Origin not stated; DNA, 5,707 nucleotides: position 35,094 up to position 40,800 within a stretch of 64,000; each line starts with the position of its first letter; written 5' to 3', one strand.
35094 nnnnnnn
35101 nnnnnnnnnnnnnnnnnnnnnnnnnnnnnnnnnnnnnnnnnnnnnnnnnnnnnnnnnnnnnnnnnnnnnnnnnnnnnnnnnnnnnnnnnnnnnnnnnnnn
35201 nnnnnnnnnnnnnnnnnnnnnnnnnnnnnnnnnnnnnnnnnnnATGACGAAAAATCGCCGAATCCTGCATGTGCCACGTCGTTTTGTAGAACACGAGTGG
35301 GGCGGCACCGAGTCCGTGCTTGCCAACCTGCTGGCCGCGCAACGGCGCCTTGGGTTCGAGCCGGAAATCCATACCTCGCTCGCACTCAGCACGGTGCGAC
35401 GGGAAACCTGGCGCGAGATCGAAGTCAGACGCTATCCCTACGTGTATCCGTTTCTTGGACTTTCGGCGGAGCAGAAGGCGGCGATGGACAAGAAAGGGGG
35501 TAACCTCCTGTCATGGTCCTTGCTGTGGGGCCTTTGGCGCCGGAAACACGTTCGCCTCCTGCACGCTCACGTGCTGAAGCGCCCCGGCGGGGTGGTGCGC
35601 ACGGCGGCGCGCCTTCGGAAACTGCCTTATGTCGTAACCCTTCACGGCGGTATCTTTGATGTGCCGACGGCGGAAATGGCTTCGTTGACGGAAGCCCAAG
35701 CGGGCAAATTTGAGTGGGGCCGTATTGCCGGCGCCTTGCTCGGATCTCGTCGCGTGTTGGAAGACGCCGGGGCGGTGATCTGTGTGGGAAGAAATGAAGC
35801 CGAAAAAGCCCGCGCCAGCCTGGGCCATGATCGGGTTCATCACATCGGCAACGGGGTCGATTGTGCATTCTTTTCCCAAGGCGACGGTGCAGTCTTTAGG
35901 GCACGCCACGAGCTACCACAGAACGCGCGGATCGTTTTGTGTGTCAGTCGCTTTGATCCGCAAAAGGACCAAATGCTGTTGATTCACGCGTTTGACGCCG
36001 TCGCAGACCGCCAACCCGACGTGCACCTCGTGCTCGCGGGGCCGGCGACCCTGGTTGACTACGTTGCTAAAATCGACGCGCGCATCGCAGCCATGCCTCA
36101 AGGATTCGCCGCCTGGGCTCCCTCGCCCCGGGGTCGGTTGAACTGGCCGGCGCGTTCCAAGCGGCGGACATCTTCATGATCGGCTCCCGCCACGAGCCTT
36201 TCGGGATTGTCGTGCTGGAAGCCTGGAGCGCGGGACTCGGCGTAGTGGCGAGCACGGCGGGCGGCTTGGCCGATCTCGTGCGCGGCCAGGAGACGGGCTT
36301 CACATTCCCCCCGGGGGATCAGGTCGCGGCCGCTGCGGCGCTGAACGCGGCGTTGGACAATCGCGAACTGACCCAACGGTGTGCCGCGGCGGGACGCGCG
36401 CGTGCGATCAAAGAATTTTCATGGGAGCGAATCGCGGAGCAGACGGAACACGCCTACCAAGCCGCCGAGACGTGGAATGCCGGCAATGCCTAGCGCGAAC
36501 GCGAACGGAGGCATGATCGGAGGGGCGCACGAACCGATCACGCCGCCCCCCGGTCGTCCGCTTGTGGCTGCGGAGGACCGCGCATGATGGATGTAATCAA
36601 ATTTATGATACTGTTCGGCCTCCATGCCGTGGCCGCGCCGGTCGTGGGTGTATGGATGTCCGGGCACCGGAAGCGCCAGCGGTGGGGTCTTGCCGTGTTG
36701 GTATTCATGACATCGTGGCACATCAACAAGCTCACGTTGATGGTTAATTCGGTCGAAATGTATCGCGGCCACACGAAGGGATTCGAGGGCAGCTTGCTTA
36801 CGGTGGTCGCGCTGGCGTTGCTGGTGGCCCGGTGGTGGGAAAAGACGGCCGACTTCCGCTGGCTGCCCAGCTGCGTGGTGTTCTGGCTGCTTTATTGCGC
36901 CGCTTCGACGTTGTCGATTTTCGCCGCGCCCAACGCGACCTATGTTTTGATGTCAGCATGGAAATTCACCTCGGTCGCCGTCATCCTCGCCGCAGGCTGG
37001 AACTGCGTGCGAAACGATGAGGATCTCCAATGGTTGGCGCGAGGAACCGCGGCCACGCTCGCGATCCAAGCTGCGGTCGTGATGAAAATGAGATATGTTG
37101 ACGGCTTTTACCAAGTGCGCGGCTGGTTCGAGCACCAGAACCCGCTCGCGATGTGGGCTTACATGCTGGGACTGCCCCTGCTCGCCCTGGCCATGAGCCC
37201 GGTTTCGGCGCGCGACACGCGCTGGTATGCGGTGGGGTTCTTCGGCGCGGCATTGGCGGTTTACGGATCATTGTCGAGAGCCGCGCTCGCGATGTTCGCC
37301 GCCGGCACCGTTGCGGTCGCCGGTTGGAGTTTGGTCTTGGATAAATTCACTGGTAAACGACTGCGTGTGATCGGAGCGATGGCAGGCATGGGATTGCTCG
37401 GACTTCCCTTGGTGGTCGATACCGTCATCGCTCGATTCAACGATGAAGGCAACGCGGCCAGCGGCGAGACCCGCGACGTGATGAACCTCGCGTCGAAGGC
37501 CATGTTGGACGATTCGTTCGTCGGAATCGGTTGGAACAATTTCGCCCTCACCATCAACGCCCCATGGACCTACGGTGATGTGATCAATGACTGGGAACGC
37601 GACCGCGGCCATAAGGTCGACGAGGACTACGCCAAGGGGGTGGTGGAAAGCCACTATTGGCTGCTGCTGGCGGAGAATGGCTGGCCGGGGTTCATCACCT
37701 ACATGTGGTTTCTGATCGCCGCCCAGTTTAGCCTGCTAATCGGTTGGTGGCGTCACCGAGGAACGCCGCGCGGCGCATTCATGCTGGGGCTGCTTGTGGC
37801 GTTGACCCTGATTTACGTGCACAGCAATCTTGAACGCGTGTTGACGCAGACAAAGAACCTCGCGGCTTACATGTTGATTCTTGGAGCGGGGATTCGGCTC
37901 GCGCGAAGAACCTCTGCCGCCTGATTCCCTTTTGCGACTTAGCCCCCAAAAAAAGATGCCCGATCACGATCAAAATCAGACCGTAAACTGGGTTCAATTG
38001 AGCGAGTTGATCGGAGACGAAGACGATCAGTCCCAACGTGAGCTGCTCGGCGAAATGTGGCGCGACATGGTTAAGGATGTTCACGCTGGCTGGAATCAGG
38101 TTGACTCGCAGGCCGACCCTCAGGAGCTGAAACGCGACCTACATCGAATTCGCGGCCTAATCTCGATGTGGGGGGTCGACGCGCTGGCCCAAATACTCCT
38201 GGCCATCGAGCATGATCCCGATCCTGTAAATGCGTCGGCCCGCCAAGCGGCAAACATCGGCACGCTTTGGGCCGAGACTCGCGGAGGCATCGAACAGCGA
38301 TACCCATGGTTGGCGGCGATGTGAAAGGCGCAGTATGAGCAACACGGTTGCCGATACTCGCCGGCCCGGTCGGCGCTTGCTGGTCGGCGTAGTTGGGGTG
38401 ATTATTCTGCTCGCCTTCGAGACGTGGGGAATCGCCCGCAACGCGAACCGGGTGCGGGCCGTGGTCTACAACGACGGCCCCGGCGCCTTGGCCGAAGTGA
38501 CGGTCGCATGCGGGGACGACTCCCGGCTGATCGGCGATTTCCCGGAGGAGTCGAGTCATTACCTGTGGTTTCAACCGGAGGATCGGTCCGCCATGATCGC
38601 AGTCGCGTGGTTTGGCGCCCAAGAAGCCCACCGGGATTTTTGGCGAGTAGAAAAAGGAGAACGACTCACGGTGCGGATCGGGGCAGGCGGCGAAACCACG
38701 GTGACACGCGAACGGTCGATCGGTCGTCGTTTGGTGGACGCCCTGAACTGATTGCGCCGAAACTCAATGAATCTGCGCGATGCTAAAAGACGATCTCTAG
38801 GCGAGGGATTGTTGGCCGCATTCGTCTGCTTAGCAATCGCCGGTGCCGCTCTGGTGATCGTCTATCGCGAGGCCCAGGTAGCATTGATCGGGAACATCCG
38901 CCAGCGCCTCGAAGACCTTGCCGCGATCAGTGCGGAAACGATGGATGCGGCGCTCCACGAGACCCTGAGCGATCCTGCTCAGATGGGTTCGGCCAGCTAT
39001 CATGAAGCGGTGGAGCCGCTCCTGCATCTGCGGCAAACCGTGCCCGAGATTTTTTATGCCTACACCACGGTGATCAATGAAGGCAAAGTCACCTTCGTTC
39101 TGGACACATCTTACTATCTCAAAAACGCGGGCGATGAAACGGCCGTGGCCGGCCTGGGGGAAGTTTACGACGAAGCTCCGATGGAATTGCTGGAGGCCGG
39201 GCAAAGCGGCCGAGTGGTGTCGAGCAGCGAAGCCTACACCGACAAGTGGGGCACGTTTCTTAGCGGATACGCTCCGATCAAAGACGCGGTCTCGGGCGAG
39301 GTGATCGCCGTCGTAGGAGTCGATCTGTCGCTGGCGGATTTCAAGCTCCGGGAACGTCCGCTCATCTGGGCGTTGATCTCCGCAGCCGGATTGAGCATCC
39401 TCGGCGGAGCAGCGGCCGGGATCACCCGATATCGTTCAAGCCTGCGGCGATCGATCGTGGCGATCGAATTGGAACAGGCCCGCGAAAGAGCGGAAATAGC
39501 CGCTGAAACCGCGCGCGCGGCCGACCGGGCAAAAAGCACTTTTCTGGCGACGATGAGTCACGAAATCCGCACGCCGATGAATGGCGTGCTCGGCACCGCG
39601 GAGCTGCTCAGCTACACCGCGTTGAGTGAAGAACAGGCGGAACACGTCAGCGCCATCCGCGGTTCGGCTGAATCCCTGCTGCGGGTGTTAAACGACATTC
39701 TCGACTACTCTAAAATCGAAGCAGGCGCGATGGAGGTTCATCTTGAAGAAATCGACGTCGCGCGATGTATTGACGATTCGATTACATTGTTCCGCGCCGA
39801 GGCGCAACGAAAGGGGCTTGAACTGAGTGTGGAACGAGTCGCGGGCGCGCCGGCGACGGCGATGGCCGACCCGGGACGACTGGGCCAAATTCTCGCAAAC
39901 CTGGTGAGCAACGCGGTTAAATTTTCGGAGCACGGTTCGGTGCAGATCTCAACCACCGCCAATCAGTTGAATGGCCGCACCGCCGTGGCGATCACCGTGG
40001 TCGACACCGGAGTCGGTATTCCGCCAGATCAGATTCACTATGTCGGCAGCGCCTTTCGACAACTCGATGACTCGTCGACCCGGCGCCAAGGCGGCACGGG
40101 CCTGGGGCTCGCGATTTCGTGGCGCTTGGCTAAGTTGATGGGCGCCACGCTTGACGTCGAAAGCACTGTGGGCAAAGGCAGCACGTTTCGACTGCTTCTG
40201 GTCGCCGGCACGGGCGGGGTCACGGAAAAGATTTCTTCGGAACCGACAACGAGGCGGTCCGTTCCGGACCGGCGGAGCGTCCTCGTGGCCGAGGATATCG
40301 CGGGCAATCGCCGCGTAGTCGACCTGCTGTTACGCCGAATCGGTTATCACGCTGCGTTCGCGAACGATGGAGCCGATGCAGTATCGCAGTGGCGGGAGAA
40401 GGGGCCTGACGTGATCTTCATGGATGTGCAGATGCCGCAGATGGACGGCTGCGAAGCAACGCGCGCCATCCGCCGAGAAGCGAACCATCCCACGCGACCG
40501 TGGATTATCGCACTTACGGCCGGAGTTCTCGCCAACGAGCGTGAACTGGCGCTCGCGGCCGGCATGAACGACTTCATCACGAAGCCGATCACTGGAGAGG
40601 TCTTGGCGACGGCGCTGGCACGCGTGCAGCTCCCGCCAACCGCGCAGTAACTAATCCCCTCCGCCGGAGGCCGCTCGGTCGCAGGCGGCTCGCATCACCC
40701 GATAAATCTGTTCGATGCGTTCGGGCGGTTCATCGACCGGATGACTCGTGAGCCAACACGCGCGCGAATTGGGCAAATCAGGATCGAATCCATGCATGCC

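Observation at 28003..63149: Candidate new system: an NO-gated partner-switching circuit hard-wired into an exopolysaccharide locus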

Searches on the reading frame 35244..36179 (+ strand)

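Call 3: search_protein_families(library=pfam, proteins=[window:35244-36179:+], max_evalue=0.01)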
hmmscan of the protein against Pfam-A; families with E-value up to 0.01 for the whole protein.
window:35244-36179:+ (311 aa): 4 families
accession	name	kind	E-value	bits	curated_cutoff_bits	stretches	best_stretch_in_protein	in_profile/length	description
PF13579.12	Glyco_trans_4_4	-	1.2e-15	58.7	29.7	1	20-204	1-158/158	Glycosyl transferase 4-like domain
PF13439.12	Glyco_transf_4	-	4.8e-15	56.4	28.5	1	19-208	1-169/170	Glycosyltransferase Family 4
PF00534.26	Glycos_transf_1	-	5.4e-07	29.7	26.4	1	219-266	6-54/172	Glycosyl transferases group 1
PF13692.12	Glyco_trans_1_4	-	8.5e-05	23.3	27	1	229-269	2-43/142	Glycosyl transferases group 1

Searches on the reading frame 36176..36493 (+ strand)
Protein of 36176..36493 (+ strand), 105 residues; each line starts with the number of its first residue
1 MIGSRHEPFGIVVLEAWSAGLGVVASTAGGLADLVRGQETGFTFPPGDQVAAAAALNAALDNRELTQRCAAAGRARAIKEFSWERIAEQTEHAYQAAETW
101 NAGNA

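Call 3: search_protein_families(library=pfam, proteins=[window:36176-36493:+], max_evalue=0.01)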
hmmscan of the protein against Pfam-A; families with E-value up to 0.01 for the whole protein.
window:36176-36493:+ (105 aa): 4 families
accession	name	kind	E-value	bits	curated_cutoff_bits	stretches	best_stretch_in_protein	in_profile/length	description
PF00534.26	Glycos_transf_1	-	2.5e-16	60.1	26.4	1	3-75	99-171/172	Glycosyl transferases group 1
PF13692.12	Glyco_trans_1_4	-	2.5e-12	47.7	27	1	4-62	84-142/142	Glycosyl transferases group 1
PF20706.3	GT4-conflict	-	3.4e-07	30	26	1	2-88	287-383/385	Family 4 Glycosyltransferase in conflict systems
PF13524.12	Glyco_trans_1_2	-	8.9e-07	29.4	25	1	13-90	67-142/144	Glycosyl transferase-like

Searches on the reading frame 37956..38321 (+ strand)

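Call 9: search_protein_families(library=pfam, proteins=[window:37956-38321:+], max_evalue=10)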
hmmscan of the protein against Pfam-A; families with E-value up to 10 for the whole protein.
seq(122 aa): 2 families
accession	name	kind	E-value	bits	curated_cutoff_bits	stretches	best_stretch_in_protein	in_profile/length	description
PF01627.28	Hpt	-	6.9e-06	26.7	24.6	1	36-87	11-62/84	Hpt domain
PF14772.11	NYD-SP28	-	0.053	14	22.1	1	35-66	32-63/102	Sperm tail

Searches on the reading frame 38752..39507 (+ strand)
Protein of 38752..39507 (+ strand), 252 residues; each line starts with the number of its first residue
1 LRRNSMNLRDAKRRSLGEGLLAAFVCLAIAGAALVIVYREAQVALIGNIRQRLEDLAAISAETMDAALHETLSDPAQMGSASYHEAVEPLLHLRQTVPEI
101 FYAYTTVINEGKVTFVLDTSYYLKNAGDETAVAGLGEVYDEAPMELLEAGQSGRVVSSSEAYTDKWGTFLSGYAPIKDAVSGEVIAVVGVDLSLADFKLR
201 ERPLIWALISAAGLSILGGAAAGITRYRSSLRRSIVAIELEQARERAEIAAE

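Call 9: search_protein_families(library=pfam, proteins=[window:38752-39507:+], max_evalue=10)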
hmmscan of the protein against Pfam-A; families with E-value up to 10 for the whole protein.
seq(252 aa): 1 family
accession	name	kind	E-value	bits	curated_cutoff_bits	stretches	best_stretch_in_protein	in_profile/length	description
PF22673.2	MCP-like_PDC_1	-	0.013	16.3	27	1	95-197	10-111/113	Methyl-accepting chemotaxis protein-like, first PDC sensor domain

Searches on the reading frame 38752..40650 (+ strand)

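Call 4: search_protein_families(library=pfam, proteins=[window:38752-40650:+], max_evalue=0.01)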
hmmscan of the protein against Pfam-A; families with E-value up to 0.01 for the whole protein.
window:38752-40650:+ (632 aa): 3 families
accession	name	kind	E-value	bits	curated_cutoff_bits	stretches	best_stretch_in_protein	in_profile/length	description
PF02518.31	HATPase_c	-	7.7e-26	91.2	26.4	1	373-483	2-107/111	Histidine kinase-, DNA gyrase B-, and HSP90-like ATPase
PF00072.30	Response_reg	-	8.3e-24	84.3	30.2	1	510-622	1-110/111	Response regulator receiver domain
PF00512.31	HisKA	-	4.3e-21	75.2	26.9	1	260-325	1-66/66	His Kinase A (phospho-acceptor) domain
